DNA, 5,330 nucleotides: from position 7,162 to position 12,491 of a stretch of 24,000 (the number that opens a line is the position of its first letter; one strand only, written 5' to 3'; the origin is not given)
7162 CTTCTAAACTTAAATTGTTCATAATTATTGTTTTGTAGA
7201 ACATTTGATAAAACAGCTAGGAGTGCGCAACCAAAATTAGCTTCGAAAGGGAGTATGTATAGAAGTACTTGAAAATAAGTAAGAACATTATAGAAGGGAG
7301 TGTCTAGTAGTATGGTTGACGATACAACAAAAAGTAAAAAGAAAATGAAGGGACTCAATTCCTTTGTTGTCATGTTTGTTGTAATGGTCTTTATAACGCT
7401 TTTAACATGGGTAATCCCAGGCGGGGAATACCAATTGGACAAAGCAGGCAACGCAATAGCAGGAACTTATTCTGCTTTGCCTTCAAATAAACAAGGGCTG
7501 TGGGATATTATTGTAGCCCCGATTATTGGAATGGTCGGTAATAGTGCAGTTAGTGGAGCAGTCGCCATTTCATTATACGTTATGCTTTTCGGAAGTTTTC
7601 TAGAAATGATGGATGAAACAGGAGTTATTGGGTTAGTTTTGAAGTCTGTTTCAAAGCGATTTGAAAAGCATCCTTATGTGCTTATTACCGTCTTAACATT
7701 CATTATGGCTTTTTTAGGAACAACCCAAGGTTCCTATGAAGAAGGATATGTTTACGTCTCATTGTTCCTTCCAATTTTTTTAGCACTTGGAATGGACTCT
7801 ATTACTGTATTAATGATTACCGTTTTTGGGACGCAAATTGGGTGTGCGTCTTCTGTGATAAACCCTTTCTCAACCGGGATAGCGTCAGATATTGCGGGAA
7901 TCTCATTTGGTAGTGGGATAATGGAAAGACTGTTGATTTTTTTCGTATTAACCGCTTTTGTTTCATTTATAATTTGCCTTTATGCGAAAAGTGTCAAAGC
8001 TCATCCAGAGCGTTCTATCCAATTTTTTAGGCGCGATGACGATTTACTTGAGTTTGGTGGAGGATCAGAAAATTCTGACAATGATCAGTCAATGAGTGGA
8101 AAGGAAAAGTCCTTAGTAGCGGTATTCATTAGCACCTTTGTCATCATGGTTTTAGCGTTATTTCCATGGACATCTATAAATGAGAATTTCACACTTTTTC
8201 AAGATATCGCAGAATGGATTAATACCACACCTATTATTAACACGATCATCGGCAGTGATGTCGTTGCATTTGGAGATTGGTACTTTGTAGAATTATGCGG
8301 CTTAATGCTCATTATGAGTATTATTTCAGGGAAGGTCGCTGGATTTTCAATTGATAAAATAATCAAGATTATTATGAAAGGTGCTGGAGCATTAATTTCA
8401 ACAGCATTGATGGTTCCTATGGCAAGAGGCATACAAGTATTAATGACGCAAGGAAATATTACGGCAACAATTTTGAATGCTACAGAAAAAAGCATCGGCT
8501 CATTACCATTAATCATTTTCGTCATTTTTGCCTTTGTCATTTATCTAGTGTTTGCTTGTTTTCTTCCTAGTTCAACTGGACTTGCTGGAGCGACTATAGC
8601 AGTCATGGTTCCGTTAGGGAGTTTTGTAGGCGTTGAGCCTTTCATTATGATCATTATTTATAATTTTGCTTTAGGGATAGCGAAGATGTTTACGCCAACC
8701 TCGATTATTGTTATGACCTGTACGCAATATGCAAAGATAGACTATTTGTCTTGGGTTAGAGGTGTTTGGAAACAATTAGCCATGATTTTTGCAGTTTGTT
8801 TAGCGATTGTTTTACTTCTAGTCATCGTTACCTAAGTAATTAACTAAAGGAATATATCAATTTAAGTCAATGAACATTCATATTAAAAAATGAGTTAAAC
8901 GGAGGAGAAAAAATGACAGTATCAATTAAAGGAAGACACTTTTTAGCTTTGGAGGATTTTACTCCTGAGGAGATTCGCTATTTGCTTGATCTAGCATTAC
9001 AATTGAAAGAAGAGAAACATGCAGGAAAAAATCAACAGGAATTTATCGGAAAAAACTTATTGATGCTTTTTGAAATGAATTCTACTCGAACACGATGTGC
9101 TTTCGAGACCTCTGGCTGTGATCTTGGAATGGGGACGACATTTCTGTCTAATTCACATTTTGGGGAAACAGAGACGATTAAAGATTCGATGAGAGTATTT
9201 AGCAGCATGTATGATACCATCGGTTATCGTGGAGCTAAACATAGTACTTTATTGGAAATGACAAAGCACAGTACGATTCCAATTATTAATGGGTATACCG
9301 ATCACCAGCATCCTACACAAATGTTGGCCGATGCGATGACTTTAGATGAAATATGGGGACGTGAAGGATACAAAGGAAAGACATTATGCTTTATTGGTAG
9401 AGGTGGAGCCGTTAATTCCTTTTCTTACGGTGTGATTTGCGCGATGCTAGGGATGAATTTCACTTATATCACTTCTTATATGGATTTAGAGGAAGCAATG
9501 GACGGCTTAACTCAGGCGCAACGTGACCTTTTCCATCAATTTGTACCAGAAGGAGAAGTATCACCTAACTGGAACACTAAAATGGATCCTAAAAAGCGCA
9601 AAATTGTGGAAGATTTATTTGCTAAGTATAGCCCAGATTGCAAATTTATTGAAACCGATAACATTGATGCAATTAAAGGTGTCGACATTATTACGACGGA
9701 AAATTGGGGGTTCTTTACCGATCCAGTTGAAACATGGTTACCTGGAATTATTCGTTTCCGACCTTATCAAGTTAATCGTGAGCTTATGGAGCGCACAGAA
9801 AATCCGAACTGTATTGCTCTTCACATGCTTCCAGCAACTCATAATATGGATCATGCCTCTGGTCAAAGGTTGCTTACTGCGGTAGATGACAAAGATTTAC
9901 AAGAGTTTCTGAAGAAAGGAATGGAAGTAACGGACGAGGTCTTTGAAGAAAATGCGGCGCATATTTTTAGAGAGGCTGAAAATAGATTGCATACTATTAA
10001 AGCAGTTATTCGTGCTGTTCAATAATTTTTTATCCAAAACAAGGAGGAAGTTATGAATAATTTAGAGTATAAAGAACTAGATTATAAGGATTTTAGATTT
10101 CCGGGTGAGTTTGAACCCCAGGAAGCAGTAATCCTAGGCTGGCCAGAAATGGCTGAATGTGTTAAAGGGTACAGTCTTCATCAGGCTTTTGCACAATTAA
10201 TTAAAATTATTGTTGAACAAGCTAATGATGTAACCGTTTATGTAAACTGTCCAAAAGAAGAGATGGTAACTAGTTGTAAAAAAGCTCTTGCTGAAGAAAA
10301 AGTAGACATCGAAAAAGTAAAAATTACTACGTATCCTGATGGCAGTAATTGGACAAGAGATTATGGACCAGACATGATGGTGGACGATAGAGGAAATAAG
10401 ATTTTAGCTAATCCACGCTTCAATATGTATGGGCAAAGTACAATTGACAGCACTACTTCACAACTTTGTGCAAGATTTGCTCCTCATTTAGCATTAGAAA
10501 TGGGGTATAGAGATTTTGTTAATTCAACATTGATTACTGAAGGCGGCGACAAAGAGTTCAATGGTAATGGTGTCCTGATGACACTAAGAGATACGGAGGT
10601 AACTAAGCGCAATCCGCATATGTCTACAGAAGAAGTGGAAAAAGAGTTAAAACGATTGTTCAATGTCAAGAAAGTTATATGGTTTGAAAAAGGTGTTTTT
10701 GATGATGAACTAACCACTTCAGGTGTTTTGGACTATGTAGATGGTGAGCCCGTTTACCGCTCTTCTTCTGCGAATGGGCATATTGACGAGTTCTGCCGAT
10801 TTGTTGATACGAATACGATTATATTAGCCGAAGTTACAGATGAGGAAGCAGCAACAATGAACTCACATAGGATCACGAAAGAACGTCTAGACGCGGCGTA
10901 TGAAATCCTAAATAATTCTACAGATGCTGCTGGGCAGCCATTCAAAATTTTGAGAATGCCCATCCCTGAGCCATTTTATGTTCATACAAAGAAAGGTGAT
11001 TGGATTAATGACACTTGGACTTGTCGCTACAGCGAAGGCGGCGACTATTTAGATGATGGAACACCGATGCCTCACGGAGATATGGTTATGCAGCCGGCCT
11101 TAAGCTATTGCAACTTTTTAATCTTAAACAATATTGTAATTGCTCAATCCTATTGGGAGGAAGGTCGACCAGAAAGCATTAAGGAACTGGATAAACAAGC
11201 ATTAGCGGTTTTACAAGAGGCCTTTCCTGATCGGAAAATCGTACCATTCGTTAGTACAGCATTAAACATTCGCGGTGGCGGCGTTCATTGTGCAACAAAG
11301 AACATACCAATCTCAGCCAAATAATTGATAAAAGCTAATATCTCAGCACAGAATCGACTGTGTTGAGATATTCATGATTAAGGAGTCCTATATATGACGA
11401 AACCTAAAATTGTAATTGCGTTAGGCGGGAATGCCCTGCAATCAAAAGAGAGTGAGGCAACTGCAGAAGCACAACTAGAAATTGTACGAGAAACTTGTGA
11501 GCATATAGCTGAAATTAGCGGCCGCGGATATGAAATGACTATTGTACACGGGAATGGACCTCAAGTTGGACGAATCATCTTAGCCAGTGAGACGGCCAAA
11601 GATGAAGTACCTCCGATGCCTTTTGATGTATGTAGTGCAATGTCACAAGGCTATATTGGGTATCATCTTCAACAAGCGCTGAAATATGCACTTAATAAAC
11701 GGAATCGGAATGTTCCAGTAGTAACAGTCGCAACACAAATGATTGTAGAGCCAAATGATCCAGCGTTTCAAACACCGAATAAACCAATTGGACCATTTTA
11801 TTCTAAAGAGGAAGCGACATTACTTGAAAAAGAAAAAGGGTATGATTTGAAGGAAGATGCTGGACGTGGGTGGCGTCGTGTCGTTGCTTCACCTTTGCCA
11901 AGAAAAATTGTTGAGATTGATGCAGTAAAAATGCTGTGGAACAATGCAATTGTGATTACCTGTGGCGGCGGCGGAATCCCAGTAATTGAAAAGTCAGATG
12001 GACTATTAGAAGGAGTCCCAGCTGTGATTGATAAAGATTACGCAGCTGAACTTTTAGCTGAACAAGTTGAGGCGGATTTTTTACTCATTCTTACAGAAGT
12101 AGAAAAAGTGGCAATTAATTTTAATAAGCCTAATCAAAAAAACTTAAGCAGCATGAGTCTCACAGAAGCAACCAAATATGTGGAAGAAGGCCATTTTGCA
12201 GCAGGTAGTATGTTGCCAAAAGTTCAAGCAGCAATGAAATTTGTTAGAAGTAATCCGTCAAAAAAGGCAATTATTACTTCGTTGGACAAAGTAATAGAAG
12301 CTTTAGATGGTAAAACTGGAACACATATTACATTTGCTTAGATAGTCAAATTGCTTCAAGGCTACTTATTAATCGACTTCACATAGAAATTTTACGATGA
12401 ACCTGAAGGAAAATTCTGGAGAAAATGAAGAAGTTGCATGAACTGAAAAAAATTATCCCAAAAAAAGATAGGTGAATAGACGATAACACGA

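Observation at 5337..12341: Hybrid deiminase / carbamoyltransferase / carbamate-kinase operon matching neither the arginine nor the agmatine deiminase pathway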

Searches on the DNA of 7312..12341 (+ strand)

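Call 68: search_dna_similar(query=window:7312-12341:+, collection=plasmids, mode=distant, max_rows=10)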
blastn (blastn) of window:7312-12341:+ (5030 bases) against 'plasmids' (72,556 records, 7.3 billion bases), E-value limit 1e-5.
Records with a match: 20; places in all: 21; records where one place covers at least 80% of the query: 0.
Best place of each record, by identity: 60-80% 20.
By first word of the organism name: Staphylococcus 6; Clostridium 5; Enterococcus 3; Bacillus 2; Pusillibacter 1; Acetoanaerobium 1; Aerococcus 1; Listeria 1.
By predicted mobility (MOB-suite, as given by PLSDB): non-mobilizable 16; conjugative 3; mobilizable 1.
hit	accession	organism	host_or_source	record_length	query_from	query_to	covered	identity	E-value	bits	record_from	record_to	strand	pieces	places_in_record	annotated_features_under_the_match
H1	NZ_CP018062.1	Enterococcus mundtii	single cell,soil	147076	145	1416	25%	64.4%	1e-45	194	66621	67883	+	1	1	YfcC family protein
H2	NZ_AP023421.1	Pusillibacter faecalis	Homo sapiens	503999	4215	4933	14%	64.6%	5e-25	125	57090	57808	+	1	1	arcC: carbamate kinase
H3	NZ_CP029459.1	Clostridium novyi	swine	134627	4305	4934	13%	66.2%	2e-37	167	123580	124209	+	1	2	arcC: carbamate kinase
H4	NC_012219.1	Clostridium botulinum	-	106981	4305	4934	13%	66.2%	2e-37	167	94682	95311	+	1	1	arcC: carbamate kinase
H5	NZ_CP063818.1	Clostridium botulinum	Mink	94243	4305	4934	13%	66.2%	2e-37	167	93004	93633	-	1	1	arcC: carbamate kinase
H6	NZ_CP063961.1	Clostridium botulinum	Bovine,feces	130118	4305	4934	13%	66.2%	2e-37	167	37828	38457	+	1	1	arcC: carbamate kinase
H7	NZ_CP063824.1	Clostridium botulinum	Ham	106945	4305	4934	13%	66.2%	2e-37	167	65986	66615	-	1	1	arcC: carbamate kinase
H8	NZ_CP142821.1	Enterococcus faecalis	Pig,Single cell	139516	4442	5011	11%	67.2%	2e-29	140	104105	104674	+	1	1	arcC: carbamate kinase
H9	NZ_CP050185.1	Bacillus thuringiensis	cell culture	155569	4452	5011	11%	66.6%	3e-28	137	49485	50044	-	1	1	arcC: carbamate kinase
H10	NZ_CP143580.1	Enterococcus faecalis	Homo sapiens,bacterial isolate,sonicate ...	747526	4446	4969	10%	64.7%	2e-10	77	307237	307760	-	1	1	arcC: carbamate kinase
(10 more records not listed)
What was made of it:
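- Tried and rejected: A blastn search of PLSDB found no plasmid with the enzyme pair, only single-gene matches to arcC and YfcC (call 68).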

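Call 71: get_annotated_region(hit=H8, flank=7000)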
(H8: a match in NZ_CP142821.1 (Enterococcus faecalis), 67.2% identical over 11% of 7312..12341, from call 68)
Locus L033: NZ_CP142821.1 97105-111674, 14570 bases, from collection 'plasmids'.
description: Enterococcus faecalis strain CF3A-343 plasmid pCF3A-343-2, complete sequence
organism: Enterococcus faecalis (NCBI taxid 1351)
taxonomy: Bacteria; Bacillota; Bacilli; Lactobacillales; Enterococcaceae; Enterococcus; Enterococcus faecalis
host: -; source: Pig,Single cell; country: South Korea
typing (MOB-suite, as given by PLSDB): non-mobilizable
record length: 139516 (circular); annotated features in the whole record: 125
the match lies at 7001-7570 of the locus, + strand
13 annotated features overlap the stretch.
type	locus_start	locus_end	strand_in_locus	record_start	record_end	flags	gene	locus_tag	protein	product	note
CDS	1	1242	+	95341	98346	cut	ygfK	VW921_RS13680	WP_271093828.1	putative selenate reductase subunit YgfK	-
CDS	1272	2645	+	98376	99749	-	hydA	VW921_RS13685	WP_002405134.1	dihydropyrimidinase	GO:0008152 - metabolic process [Evidence IEA]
CDS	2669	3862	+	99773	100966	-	dpaL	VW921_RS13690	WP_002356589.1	diaminopropionate ammonia-lyase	-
CDS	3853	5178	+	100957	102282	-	-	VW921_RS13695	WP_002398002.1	YgeY family selenium metabolism-linked hydrolase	-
CDS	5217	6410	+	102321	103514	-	ygeW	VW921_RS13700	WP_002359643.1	knotted carbamoyltransferase YgeW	-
CDS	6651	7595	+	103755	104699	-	arcC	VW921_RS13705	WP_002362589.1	carbamate kinase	GO:0006520 - amino acid metabolic process [Evidence IEA]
CDS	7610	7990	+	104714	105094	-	-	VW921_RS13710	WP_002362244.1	RidA family protein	-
CDS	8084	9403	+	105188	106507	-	-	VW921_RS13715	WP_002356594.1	nucleobase:cation symporter-2 family protein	-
CDS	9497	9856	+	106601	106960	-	-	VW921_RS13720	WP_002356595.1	LysR family transcriptional regulator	GO:0006355 - regulation of DNA-templated transcription [Evidence IEA]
CDS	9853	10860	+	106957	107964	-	-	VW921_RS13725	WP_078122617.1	XdhC/CoxI family protein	-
CDS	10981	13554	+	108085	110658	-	xdh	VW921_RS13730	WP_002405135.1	selenium-dependent xanthine dehydrogenase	GO:0046415 - urate metabolic process [Evidence IEA]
CDS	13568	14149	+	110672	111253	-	mocA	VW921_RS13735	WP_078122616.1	molybdenum cofactor cytidylyltransferase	GO:0032324 - molybdopterin cofactor biosynthetic process [Evidence IEA]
CDS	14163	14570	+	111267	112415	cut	sclA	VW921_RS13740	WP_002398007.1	selenocysteine lyase SclA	GO:0001887 - selenium compound metabolic process [Evidence IEA]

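Call 72: get_annotated_region(hit=H1, flank=7000)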
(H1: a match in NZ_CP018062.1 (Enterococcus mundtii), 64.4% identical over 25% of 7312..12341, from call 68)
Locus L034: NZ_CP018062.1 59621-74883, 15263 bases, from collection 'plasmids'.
description: Enterococcus mundtii strain DSM 4838 plasmid pLDW-8, complete sequence
organism: Enterococcus mundtii (NCBI taxid 53346)
taxonomy: Bacteria; Bacillota; Bacilli; Lactobacillales; Enterococcaceae; Enterococcus; Enterococcus mundtii
host: -; source: single cell,soil; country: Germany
typing (MOB-suite, as given by PLSDB): conjugative; replicon rep_cluster_187; relaxase MOBP; mating-pair formation MPF_T
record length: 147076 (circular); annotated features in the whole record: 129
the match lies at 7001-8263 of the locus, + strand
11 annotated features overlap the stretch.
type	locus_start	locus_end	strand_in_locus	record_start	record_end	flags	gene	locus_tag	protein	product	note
CDS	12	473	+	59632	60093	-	ribE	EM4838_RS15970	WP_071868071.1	6,7-dimethyl-8-ribityllumazine synthase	-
CDS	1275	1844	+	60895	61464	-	-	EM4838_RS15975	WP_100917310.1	recombinase family protein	GO:0006310 - DNA recombination [Evidence IEA]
CDS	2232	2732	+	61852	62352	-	-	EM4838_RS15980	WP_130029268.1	hypothetical protein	-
CDS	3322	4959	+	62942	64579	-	-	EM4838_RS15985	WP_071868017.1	PucR family transcriptional regulator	-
CDS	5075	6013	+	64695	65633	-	argF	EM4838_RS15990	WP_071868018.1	ornithine carbamoyltransferase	GO:0042450 - arginine biosynthetic process via ornithine [Evidence IEA]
CDS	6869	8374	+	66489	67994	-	-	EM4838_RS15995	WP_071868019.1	YfcC family protein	-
CDS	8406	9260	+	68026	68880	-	-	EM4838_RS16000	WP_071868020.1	arginine deiminase family protein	-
CDS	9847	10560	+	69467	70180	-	-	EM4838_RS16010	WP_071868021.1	DeoR/GlpR family DNA-binding transcription regulator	-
CDS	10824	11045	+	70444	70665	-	-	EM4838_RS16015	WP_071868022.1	hypothetical protein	-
CDS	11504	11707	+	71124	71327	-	-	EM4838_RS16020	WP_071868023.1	DNA helicase UvrA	-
CDS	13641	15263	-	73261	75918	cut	-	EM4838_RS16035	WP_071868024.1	HAD-IC family P-type ATPase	-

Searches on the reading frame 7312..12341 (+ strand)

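Call 85: search_protein_families(library=pfam, proteins=[L034:8406-9260:+, L034:5075-6013:+], max_evalue=0.00001)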
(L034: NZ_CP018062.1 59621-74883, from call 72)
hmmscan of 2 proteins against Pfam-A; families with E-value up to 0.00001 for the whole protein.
L034:8406-9260:+ (284 aa): 2 families
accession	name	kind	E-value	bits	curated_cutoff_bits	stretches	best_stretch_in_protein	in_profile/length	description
PF19420.4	DDAH_eukar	-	6.4e-36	124.5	23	1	34-281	10-290/291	N,N dimethylarginine dimethylhydrolase, eukaryotic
PF02274.22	ADI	-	3.2e-30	105.8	22.8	2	74-193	119-253/377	Arginine deiminase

L034:5075-6013:+ (312 aa): 2 families
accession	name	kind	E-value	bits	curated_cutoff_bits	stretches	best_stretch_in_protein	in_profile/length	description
PF00185.30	OTCace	-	1.3e-52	178.4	29.4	1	154-309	1-156/157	Aspartate/ornithine carbamoyltransferase, Asp/Orn binding domain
PF02729.26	OTCace_N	-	2.6e-42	144.8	29.9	1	8-148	1-148/148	Aspartate/ornithine carbamoyltransferase, carbamoyl-P binding domain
